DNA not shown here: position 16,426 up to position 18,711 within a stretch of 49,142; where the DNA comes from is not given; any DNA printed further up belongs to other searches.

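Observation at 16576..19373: N-terminally short Cys-x-Glu glycyl radical enzyme and ferredoxin-insert activase, coupled to the end of the t6A operon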

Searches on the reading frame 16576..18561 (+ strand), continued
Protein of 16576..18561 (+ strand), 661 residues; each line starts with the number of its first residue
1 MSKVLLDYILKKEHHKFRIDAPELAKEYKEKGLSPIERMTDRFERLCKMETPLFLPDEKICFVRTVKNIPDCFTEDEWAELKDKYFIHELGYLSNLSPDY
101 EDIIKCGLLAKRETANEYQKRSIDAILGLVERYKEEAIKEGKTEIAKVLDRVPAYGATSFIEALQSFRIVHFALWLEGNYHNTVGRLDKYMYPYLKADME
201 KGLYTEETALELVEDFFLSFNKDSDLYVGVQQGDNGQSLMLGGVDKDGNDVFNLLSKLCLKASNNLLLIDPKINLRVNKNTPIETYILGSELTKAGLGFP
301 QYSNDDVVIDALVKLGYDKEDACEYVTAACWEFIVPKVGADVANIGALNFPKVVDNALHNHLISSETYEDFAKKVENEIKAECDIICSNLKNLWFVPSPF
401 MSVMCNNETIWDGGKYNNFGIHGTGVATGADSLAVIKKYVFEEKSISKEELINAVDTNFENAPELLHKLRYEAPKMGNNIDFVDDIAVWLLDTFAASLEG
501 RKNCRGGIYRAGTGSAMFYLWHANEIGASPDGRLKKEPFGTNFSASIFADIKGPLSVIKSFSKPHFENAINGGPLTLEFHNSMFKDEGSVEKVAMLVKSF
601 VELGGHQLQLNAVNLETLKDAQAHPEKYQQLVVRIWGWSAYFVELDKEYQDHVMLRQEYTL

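Call 14: search_protein_families(library=pfam, proteins=[L025:5946-7913:+, L009:11410-12060:+, L072:2200-2985:+, L066:12-1529:+, L017:5315-6133:+, L072:3012-3944:+, L024:5296-6036:+, L031:3650-6064:+, L027:6584-7627:+, L029:7110-7892:-], max_evalue=0.001)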
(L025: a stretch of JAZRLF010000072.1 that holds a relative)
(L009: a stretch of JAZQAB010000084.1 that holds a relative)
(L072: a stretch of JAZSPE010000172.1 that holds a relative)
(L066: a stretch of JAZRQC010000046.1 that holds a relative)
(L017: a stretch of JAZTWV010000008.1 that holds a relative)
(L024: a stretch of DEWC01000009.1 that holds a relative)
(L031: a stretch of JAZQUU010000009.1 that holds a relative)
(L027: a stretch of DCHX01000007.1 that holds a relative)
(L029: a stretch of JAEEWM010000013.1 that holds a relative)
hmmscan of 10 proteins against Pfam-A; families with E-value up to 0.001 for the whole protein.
L025:5946-7913:+ (655 aa): 2 families
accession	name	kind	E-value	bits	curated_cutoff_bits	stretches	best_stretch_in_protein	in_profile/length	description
PF05691.18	Raffinose_syn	-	1.1e-75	255.4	20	1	81-610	70-672/750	Raffinose synthase or seed imbibition protein Sip1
PF16499.11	Melibiase_2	-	0.0007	19.4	23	0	204-302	4-97/284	Alpha galactosidase A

L009:11410-12060:+ (216 aa): 1 family
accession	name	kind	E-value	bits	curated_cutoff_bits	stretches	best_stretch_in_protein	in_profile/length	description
PF16161.11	DUF4867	-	5.5e-69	232.2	28.7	1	14-210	1-200/201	Domain of unknown function (DUF4867)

L072:2200-2985:+ (261 aa): 4 families
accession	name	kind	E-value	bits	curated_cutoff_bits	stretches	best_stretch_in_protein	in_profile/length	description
PF13561.12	adh_short_C2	-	3.4e-46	158.2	27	1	24-259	9-236/236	Enoyl-(Acyl carrier protein) reductase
PF00106.31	adh_short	-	1.8e-32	112.9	26.6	1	12-209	1-189/195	short chain dehydrogenase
PF01370.27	Epimerase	-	3.2e-07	30.5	20.9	1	15-187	2-160/240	NAD dependent epimerase/dehydratase family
PF08659.16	KR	-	0.00066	20.1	22.6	0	14-114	3-107/180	KR domain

L066:12-1529:+ (505 aa): 0 families

L017:5315-6133:+ (272 aa): 3 families
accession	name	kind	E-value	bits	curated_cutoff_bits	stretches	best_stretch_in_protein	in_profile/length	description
PF08282.18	Hydrolase_3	-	1.7e-41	143.1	20.9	1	9-267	1-255/255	haloacid dehalogenase-like hydrolase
PF05116.19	S6PP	-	1.5e-11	44.8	20.3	2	181-253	145-219/247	Sucrose-6F-phosphate phosphohydrolase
PF00702.32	Hydrolase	-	2.5e-06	28.5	26.4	0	159-235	118-191/191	haloacid dehalogenase-like hydrolase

L072:3012-3944:+ (310 aa): 1 family
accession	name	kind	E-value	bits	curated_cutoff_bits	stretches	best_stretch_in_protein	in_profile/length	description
PF00248.27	Aldo_ket_red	-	1.3e-46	159.5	24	1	14-293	2-289/291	Aldo/keto reductase family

L024:5296-6036:+ (246 aa): 2 families
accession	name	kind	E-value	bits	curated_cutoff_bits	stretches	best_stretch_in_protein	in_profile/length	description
PF13472.12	Lipase_GDSL_2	-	5e-13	50.4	32.9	1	10-231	1-177/178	GDSL-like Lipase/Acylhydrolase family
PF00657.28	Lipase_GDSL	-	4.3e-10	40.5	23.6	1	8-235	1-206/208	GDSL-like Lipase/Acylhydrolase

L031:3650-6064:+ (804 aa): 3 families
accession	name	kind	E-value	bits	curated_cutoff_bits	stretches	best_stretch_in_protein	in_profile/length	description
PF17167.11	Glyco_hydro_94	-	2.8e-91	306.8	27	1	313-724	4-420/420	Glycosyl hydrolase 94 superfamily, catalytic domain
PF06165.18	GH94_b-supersand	-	8.1e-58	196.3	23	1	21-271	1-251/251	Glycosyl hydrolase 94, supersandwich domain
PF03633.20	Glyco_hydro_65C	-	0.00012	22.2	22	1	730-763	6-39/62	Glycosyl hydrolase family 65, C-terminal domain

L027:6584-7627:+ (347 aa): 4 families
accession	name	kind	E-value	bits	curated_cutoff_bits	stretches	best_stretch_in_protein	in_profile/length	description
PF00532.27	Peripla_BP_1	-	2.7e-26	93.1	22.2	1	75-324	2-264/281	Periplasmic binding proteins and sugar binding domain of LacI family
PF13377.12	Peripla_BP_3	-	6e-18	65.9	26.5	1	184-337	2-161/167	Periplasmic binding protein-like domain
PF00356.27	LacI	-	3.9e-15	55.8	27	1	18-63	1-46/46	Bacterial regulatory proteins, lacI family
PF13407.12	Peripla_BP_4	-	1.3e-09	38.4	35.1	1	77-294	1-223/258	Periplasmic binding protein domain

L029:7110-7892:- (260 aa): 4 families
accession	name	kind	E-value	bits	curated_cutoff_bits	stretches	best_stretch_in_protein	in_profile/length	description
PF12833.13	HTH_18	-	1.2e-21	77.2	33.6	1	180-258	1-79/80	Helix-turn-helix domain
PF00165.29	HTH_AraC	-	7.7e-17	61.4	26.6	1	222-258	7-42/42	Bacterial regulatory helix-turn-helix proteins, AraC family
PF02311.25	AraC_binding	-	1.7e-09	37.9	21.1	1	24-92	12-82/135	AraC-like ligand binding domain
PF07883.17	Cupin_2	-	1.4e-06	28.4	27.2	1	29-73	12-56/70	Cupin domain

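Call 28: search_protein_representatives(protein=window:16576-18558:+)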
Query: 661 residues. Proteins with E-value up to 0.001 (for the whole library): 6696; up to 1e-10: 3600; up to 1e-30: 1588. The best 150 are listed.
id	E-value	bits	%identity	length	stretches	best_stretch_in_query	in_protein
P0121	0.0e+00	1023.1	67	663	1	1-661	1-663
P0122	1.9e-238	809.6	71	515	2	268-660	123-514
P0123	8.7e-219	744.6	54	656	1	5-661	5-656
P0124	3.2e-209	713.0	52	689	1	5-660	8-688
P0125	2.2e-192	657.3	47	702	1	8-659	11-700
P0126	1.1e-189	648.4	48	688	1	5-661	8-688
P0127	1.2e-187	641.7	50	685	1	36-658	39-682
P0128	8.5e-184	629.0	46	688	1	4-659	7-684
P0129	4.8e-182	623.2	61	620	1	8-459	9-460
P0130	7.1e-181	619.3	57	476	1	191-658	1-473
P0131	1.8e-180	618.0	49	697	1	6-658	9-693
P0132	5.3e-175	599.9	46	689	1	6-661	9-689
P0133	1.6e-171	588.5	46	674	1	3-660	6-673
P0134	7.0e-171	586.3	52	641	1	101-660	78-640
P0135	2.0e-170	584.8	46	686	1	22-660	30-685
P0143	2.5e-144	498.6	42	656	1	3-661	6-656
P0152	4.7e-111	388.6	36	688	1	7-659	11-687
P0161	1.3e-99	350.8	36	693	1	94-659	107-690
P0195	1.4e-76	274.8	36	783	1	118-659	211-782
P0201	3.7e-76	273.3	36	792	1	143-659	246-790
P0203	5.4e-76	272.8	33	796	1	115-659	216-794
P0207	4.7e-75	269.7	36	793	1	143-659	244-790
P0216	4.0e-73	263.3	36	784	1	134-660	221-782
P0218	3.2e-72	260.3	37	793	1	142-661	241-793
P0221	2.2e-71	257.6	33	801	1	114-661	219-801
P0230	1.5e-70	254.8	31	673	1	76-658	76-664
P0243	2.3e-69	250.9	35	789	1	128-660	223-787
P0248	5.6e-69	249.6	34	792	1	129-658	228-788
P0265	3.0e-67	243.9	34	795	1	128-658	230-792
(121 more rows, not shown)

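Call 36: search_protein_families(library=pfam, alignment_id=A2, max_evalue=0.00001)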
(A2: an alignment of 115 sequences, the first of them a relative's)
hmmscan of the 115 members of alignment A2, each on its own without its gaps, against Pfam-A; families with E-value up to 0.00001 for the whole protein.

A. member 1, L001:6948-7946:+ (333 aa): 4 families
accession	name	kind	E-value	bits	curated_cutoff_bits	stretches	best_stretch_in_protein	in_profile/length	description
PF13377.12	Peripla_BP_3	-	2.6e-23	83.4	26.5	1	174-329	3-167/167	Periplasmic binding protein-like domain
PF00532.27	Peripla_BP_1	-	5.6e-21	75.7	22.2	1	64-275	2-226/281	Periplasmic binding proteins and sugar binding domain of LacI family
PF13407.12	Peripla_BP_4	-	5.9e-19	69.1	35.1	1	66-274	1-218/258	Periplasmic binding protein domain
PF00356.27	LacI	-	1.3e-11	44.5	27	1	7-52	1-46/46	Bacterial regulatory proteins, lacI family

B. families by the number of members that match (of 115 scanned): 107 families (the first 25 are shown)
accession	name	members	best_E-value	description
PF05691.18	Raffinose_syn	10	1e-72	Raffinose synthase or seed imbibition protein Sip1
PF12833.13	HTH_18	10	6.3e-25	Helix-turn-helix domain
PF00165.29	HTH_AraC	10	1.4e-19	Bacterial regulatory helix-turn-helix proteins, AraC family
PF13472.12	Lipase_GDSL_2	7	1.2e-27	GDSL-like Lipase/Acylhydrolase family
PF13377.12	Peripla_BP_3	6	2.2e-25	Periplasmic binding protein-like domain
PF00532.27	Peripla_BP_1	6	1.2e-23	Periplasmic binding proteins and sugar binding domain of LacI family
PF13407.12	Peripla_BP_4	6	1.2e-20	Periplasmic binding protein domain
PF00356.27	LacI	6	4.7e-12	Bacterial regulatory proteins, lacI family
PF02311.25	AraC_binding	6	1.5e-11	AraC-like ligand binding domain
PF00657.28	Lipase_GDSL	5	3.7e-15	GDSL-like Lipase/Acylhydrolase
PF07883.17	Cupin_2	4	6.2e-10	Cupin domain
PF13561.12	adh_short_C2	3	1.3e-61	Enoyl-(Acyl carrier protein) reductase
PF08282.18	Hydrolase_3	3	1.9e-60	haloacid dehalogenase-like hydrolase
PF00106.31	adh_short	3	1.7e-59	short chain dehydrogenase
PF01520.23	Amidase_3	3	2.8e-46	N-acetylmuramoyl-L-alanine amidase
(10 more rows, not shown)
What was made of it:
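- Fucose isomerase is a neighbour in 2 loci (call 36).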

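Call 37: search_protein_families(library=ncbifam, proteins=[P0195, P0201, P0203, P0207, P0216, P0218, P0221, P0243, P0248, P0265], max_evalue=1e-150)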
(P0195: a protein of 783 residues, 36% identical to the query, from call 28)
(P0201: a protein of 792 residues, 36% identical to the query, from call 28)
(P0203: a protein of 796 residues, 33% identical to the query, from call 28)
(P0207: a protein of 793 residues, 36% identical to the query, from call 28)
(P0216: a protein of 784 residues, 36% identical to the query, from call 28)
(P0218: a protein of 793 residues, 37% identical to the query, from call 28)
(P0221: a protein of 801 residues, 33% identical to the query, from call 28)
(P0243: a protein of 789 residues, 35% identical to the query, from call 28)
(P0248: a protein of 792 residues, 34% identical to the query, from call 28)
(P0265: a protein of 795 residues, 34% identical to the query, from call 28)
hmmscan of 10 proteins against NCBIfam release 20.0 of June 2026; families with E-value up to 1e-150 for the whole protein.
P0195 (783 aa): 4 families
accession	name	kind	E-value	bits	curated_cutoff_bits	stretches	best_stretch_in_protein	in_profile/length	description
TIGR01774.1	PFL2-3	subfamily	4.9e-202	673.3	678.2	1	10-782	4-784/786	formate C-acetyltransferase/glycerol dehydratase family glycyl radical enzyme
NF007437.0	PRK09983.1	equivalog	7.1e-186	619.6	1109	1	9-782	2-763/765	formate C-acetyltransferase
NF043068.1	glycl_HYPD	equivalog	1.8e-153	512.5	1100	1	9-782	1-782/784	trans-4-hydroxy-L-proline dehydratase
NF048011.1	SfplDhtHpsGDes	equivalog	1.5e-152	509.8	1000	1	8-783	22-820/821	(2S)-3-sulfopropanediol dehydratase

P0201 (792 aa): 5 families
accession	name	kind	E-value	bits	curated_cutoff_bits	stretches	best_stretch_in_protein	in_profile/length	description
TIGR01774.1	PFL2-3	subfamily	1.2e-203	678.6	678.2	1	11-790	4-784/786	formate C-acetyltransferase/glycerol dehydratase family glycyl radical enzyme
NF043068.1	glycl_HYPD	equivalog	1e-181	605.9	1100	1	11-790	2-782/784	trans-4-hydroxy-L-proline dehydratase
NF048011.1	SfplDhtHpsGDes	equivalog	4.5e-160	534.6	1000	1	8-790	21-819/821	(2S)-3-sulfopropanediol dehydratase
NF048009.1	SfplDhtHpfGKleb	equivalog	1.3e-157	526.3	1000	1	10-790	25-822/824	(2S)-3-sulfopropanediol dehydratase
TIGR04394.1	choline_CutC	equivalog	2e-157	526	1050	1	11-789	3-785/789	choline trimethylamine-lyase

P0203 (796 aa): 6 families
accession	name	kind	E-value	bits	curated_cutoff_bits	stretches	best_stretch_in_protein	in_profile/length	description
TIGR01774.1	PFL2-3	subfamily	1.2e-228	761.3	678.2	1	23-796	15-786/786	formate C-acetyltransferase/glycerol dehydratase family glycyl radical enzyme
NF043068.1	glycl_HYPD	equivalog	2.4e-198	660.9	1100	1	12-793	2-781/784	trans-4-hydroxy-L-proline dehydratase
NF048009.1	SfplDhtHpfGKleb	equivalog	6.6e-196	653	1000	1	9-791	23-819/824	(2S)-3-sulfopropanediol dehydratase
NF048011.1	SfplDhtHpsGDes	equivalog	9.9e-186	619.5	1000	1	14-795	27-820/821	(2S)-3-sulfopropanediol dehydratase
NF007437.0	PRK09983.1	equivalog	2.7e-185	617.7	1109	1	14-796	5-765/765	formate C-acetyltransferase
TIGR04394.1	choline_CutC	equivalog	2.9e-174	581.7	1050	1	13-791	4-783/789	choline trimethylamine-lyase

P0207 (793 aa): 6 families
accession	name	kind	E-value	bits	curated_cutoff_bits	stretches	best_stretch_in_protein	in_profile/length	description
TIGR01774.1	PFL2-3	subfamily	1.3e-233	777.7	678.2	1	11-792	4-786/786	formate C-acetyltransferase/glycerol dehydratase family glycyl radical enzyme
NF007437.0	PRK09983.1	equivalog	3.1e-191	637.3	1109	1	11-791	3-764/765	formate C-acetyltransferase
NF043068.1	glycl_HYPD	equivalog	4.5e-169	564.1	1100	1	11-791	2-783/784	trans-4-hydroxy-L-proline dehydratase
NF048009.1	SfplDhtHpfGKleb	equivalog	8.9e-169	563.2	1000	1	12-790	27-822/824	(2S)-3-sulfopropanediol dehydratase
NF048011.1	SfplDhtHpsGDes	equivalog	1.4e-167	559.5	1000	1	6-791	19-820/821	(2S)-3-sulfopropanediol dehydratase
TIGR04394.1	choline_CutC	equivalog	8e-167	557.1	1050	1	11-788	3-784/789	choline trimethylamine-lyase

P0216 (784 aa): 5 families
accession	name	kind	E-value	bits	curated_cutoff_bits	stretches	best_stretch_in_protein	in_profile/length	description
TIGR01774.1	PFL2-3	subfamily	5.2e-215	716.2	678.2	1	10-781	15-784/786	formate C-acetyltransferase/glycerol dehydratase family glycyl radical enzyme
NF043068.1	glycl_HYPD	equivalog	3.7e-174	580.9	1100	1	8-781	11-782/784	trans-4-hydroxy-L-proline dehydratase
NF007437.0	PRK09983.1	equivalog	2.5e-171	571.5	1109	1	10-781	14-763/765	formate C-acetyltransferase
NF048009.1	SfplDhtHpfGKleb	equivalog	3.3e-171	571.3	1000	1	17-781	44-822/824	(2S)-3-sulfopropanediol dehydratase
NF048011.1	SfplDhtHpsGDes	equivalog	3.3e-161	538.4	1000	1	3-781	28-819/821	(2S)-3-sulfopropanediol dehydratase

P0218 (793 aa): 5 families
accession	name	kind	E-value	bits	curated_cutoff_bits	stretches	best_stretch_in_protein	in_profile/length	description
TIGR01774.1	PFL2-3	subfamily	8.7e-206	685.7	678.2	1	9-793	3-786/786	formate C-acetyltransferase/glycerol dehydratase family glycyl radical enzyme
NF043068.1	glycl_HYPD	equivalog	1.4e-179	598.8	1100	1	10-792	2-783/784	trans-4-hydroxy-L-proline dehydratase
NF048009.1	SfplDhtHpfGKleb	equivalog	3.9e-163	544.6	1000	1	11-790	27-821/824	(2S)-3-sulfopropanediol dehydratase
TIGR04394.1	choline_CutC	equivalog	8.3e-157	524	1050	1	9-789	2-784/789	choline trimethylamine-lyase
NF048011.1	SfplDhtHpsGDes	equivalog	5.7e-155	517.8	1000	1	10-792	24-820/821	(2S)-3-sulfopropanediol dehydratase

P0221 (801 aa): 6 families
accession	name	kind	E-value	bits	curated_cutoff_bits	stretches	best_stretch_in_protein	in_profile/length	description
TIGR01774.1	PFL2-3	subfamily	2.7e-200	667.5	678.2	1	7-801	3-786/786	formate C-acetyltransferase/glycerol dehydratase family glycyl radical enzyme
NF048009.1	SfplDhtHpfGKleb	equivalog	4e-175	584.2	1000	1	8-799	26-822/824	(2S)-3-sulfopropanediol dehydratase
NF043068.1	glycl_HYPD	equivalog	2.2e-169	565.1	1100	1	8-800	2-783/784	trans-4-hydroxy-L-proline dehydratase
NF048011.1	SfplDhtHpsGDes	equivalog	1.8e-159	532.6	1000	1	8-800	24-820/821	(2S)-3-sulfopropanediol dehydratase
NF007437.0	PRK09983.1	equivalog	3.1e-156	521.6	1109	1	7-801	2-765/765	formate C-acetyltransferase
TIGR04394.1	choline_CutC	equivalog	1.2e-153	513.5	1050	1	7-797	2-784/789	choline trimethylamine-lyase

P0243 (789 aa): 6 families
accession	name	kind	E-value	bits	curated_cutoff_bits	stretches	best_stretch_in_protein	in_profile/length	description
TIGR01774.1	PFL2-3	subfamily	5e-221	736.1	678.2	1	7-785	6-783/786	formate C-acetyltransferase/glycerol dehydratase family glycyl radical enzyme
NF043068.1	glycl_HYPD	equivalog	1.3e-176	589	1100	1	7-786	4-782/784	trans-4-hydroxy-L-proline dehydratase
NF007437.0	PRK09983.1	equivalog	1.5e-173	578.9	1109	1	6-785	4-762/765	formate C-acetyltransferase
NF048011.1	SfplDhtHpsGDes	equivalog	1.2e-166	556.4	1000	1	17-785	32-818/821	(2S)-3-sulfopropanediol dehydratase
NF048009.1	SfplDhtHpfGKleb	equivalog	7e-166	553.7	1000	1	10-787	31-823/824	(2S)-3-sulfopropanediol dehydratase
TIGR04394.1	choline_CutC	equivalog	1.3e-159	533.2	1050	1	19-786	15-786/789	choline trimethylamine-lyase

P0248 (792 aa): 6 families
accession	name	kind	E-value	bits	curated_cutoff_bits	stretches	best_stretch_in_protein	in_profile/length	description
TIGR01774.1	PFL2-3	subfamily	2.3e-256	853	678.2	1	8-790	5-785/786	formate C-acetyltransferase/glycerol dehydratase family glycyl radical enzyme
NF048009.1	SfplDhtHpfGKleb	equivalog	7.9e-215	715.6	1000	1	6-789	25-822/824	(2S)-3-sulfopropanediol dehydratase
NF043068.1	glycl_HYPD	equivalog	8.7e-197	655.7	1100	1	8-790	3-783/784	trans-4-hydroxy-L-proline dehydratase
NF007437.0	PRK09983.1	equivalog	1.8e-195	651.4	1109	1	8-790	4-764/765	formate C-acetyltransferase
NF048011.1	SfplDhtHpsGDes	equivalog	6.2e-192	640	1000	1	8-790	25-820/821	(2S)-3-sulfopropanediol dehydratase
TIGR04394.1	choline_CutC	equivalog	2.1e-181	605.3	1050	1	8-791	4-788/789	choline trimethylamine-lyase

P0265 (795 aa): 6 families
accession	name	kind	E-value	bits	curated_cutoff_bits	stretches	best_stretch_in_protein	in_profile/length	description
TIGR01774.1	PFL2-3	subfamily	9.9e-219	728.5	678.2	1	12-792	2-783/786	formate C-acetyltransferase/glycerol dehydratase family glycyl radical enzyme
NF043068.1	glycl_HYPD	equivalog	7.5e-191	636.1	1100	1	14-794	2-783/784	trans-4-hydroxy-L-proline dehydratase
TIGR04394.1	choline_CutC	equivalog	2.5e-175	585.2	1050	1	13-791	2-784/789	choline trimethylamine-lyase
NF048009.1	SfplDhtHpfGKleb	equivalog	4.2e-172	574.2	1000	1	14-793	26-822/824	(2S)-3-sulfopropanediol dehydratase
NF048011.1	SfplDhtHpsGDes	equivalog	1.1e-168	563.1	1000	1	10-793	20-819/821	(2S)-3-sulfopropanediol dehydratase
NF007437.0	PRK09983.1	equivalog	7.9e-163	543.4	1109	1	13-793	2-763/765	formate C-acetyltransferase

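Call 38: predict_structure(alignment_id=A1)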
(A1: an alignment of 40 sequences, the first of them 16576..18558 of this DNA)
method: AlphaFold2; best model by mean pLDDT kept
length: 661 residues; sequences in the alignment: 40
mean_pLDDT: 93.7   pTM: 0.92
mean pLDDT of the five models: 93.7, 93.2, 92.9, 92.4, 92.1
residues with pLDDT >= 90: 553; 70-90: 100; 50-70: 7; < 50: 1
segments of 3 or more residues with pLDDT < 50: none
pLDDT, mean of each block of 10 residues (from residue 1): 86 95 97 98 98 96 96 97 95 95 97 98 99 98 98 98 98 96 94 98 97 97 87 84 94 97 92 95 96 86 97 96 92 93 94 98 98 98 96 96 95 96 95 98 98 98 96 95 98 97 96 82 92 90 85 93 95 89 87 96 95 88 90 78 86 73 44
secondary structure, 60 per line:
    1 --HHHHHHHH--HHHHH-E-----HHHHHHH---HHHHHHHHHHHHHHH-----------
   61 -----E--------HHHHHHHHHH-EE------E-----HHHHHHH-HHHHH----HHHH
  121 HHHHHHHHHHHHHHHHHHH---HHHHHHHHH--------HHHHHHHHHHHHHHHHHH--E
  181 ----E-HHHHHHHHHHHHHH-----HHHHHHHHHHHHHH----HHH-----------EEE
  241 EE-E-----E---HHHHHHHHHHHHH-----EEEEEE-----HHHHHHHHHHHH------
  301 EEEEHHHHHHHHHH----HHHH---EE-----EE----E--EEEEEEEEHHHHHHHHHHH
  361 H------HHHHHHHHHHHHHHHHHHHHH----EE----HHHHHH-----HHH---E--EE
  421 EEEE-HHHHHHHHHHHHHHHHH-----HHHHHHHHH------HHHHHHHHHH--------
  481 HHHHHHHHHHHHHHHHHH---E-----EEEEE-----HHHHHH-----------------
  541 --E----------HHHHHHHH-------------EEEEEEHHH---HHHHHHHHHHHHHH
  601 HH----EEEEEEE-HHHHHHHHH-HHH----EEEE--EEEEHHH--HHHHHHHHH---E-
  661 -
elements in order: H3-10 H13-17 H25-31 H35-49 H75-84 H100-106 H108-112 H117-139 H143-151 H160-177 H187-200 H206-219 E238-242 H254-266 E272-277 H283-294 E301-304 H305-314 H319-322 E342-349 H350-361 H368-388 H399-404 E419-424 H426-442 H448-456 H463-472 H481-498 E508-512 H518-523 H554-561 E575-580 H587-602 E607-613 H615-623 E632-635 E638-641 H647-655
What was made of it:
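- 16576..18561 (+): Compact glycyl radical enzyme, 661 aa. AlphaFold2 pLDDT 93.7 and pTM 0.92 (call 38).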
